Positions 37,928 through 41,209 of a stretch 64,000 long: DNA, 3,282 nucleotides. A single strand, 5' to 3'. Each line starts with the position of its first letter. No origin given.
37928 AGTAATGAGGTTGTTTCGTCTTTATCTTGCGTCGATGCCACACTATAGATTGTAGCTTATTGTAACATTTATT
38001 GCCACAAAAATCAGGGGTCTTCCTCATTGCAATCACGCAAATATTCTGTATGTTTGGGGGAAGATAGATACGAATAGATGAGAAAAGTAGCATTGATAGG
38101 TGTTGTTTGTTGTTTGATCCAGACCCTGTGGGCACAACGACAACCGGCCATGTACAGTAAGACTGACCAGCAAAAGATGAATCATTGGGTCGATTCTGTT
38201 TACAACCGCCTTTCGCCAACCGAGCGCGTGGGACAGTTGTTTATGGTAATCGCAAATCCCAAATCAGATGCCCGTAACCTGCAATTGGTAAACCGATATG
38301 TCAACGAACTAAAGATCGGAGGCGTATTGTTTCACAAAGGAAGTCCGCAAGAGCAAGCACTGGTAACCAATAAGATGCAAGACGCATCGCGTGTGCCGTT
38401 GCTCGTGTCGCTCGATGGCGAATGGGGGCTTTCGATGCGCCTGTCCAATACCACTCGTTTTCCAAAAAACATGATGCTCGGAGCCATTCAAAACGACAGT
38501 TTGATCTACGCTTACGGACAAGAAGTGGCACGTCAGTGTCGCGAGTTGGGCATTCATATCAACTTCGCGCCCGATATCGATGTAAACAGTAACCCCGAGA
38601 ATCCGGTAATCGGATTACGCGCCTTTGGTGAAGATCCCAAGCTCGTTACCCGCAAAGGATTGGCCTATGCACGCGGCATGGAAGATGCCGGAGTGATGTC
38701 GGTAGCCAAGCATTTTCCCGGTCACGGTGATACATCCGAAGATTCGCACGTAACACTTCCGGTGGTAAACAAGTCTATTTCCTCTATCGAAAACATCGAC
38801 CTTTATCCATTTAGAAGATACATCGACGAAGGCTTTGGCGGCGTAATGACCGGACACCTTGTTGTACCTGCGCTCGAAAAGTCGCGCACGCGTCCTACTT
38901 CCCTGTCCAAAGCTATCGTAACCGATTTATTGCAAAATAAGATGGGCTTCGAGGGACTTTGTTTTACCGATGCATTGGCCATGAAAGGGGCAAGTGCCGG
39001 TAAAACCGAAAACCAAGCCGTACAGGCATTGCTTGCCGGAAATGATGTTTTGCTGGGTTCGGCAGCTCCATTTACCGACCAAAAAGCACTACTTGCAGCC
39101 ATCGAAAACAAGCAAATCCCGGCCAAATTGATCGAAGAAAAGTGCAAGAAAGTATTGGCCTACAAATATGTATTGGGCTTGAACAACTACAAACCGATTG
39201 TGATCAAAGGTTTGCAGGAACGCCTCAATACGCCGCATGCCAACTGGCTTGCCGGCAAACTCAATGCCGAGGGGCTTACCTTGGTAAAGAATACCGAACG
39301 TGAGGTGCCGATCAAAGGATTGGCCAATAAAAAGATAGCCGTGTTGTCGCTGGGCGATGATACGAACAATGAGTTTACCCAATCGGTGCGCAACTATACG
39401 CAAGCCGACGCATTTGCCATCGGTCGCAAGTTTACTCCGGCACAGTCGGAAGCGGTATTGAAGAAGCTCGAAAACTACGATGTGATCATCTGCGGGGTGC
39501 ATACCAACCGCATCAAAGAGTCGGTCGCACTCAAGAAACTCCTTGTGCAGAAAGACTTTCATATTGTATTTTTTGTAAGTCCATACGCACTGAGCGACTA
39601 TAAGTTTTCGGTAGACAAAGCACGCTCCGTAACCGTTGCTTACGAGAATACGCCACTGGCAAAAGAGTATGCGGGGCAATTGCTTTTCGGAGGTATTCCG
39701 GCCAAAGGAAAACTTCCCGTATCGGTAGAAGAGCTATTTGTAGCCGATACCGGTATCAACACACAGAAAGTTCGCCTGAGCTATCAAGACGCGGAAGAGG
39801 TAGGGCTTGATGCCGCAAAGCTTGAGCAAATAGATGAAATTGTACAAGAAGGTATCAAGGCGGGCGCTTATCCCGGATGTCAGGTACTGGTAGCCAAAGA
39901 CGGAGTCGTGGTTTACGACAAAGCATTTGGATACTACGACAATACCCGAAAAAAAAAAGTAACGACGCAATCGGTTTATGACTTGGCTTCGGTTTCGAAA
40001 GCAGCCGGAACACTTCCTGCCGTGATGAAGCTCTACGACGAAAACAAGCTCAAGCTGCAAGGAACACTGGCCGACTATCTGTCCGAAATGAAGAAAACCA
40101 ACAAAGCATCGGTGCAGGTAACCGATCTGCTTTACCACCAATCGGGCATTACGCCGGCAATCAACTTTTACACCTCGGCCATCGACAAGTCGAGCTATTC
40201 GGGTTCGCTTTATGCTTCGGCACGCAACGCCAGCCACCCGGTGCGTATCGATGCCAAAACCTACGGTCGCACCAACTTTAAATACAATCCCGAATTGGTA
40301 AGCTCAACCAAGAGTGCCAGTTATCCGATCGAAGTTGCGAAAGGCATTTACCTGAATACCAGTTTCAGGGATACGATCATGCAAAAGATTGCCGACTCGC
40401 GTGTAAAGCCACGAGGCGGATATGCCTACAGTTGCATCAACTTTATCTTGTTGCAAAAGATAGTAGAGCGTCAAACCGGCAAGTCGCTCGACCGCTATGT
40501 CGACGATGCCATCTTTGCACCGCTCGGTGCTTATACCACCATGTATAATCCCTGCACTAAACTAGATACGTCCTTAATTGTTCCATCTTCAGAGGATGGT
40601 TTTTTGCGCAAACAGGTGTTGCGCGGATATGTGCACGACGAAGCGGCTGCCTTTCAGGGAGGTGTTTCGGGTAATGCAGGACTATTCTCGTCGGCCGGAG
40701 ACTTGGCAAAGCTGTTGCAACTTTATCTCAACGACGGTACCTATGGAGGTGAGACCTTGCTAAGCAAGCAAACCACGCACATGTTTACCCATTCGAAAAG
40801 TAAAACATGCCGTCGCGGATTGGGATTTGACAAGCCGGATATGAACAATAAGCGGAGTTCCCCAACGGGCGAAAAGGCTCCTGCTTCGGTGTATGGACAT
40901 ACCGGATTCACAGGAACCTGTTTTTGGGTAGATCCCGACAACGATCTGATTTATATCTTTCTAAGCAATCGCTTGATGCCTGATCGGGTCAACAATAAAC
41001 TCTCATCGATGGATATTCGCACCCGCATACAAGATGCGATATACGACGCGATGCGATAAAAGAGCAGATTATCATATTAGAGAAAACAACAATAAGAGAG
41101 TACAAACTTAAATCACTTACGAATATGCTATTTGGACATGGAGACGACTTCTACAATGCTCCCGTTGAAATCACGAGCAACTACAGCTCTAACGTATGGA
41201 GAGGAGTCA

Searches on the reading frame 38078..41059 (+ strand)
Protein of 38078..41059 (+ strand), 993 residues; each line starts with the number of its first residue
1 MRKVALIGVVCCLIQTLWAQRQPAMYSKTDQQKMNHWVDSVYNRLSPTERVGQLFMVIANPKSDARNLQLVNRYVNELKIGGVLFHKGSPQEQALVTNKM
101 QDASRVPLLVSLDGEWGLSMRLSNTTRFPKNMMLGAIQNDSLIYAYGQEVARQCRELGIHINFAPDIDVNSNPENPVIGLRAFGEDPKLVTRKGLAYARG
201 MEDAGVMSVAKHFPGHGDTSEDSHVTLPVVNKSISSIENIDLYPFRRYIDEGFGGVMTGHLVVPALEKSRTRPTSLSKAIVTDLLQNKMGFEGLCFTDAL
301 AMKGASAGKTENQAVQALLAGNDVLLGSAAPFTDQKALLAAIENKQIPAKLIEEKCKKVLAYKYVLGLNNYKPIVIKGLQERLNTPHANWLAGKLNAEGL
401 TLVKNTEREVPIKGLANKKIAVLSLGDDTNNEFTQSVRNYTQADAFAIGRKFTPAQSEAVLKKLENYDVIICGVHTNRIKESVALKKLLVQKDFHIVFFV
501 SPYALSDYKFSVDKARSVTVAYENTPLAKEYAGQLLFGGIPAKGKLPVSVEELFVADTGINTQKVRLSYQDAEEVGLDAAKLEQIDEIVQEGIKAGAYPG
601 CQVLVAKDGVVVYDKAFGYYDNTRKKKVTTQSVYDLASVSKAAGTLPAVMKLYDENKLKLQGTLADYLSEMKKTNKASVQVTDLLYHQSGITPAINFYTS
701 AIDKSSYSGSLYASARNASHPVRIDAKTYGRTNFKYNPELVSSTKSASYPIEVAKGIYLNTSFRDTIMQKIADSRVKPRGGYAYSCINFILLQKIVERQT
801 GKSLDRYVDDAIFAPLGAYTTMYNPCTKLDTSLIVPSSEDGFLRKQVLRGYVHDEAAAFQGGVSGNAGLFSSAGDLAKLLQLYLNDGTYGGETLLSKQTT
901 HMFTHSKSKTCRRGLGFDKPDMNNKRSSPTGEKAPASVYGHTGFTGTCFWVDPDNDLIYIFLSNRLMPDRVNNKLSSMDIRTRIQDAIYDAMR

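Call 12: search_protein_families(library=pfam, proteins=[window:38078-41059:+])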
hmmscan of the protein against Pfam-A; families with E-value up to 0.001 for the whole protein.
window:38078-41059:+ (993 aa): 2 families
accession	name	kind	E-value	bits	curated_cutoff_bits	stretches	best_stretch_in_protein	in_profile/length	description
PF00933.27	Glyco_hydro_3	-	5.4e-76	256.5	27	1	49-360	4-314/316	Glycosyl hydrolase family 3 N terminal domain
PF00144.29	Beta-lactamase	-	1.7e-49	169.3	27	1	585-968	1-313/329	Beta-lactamase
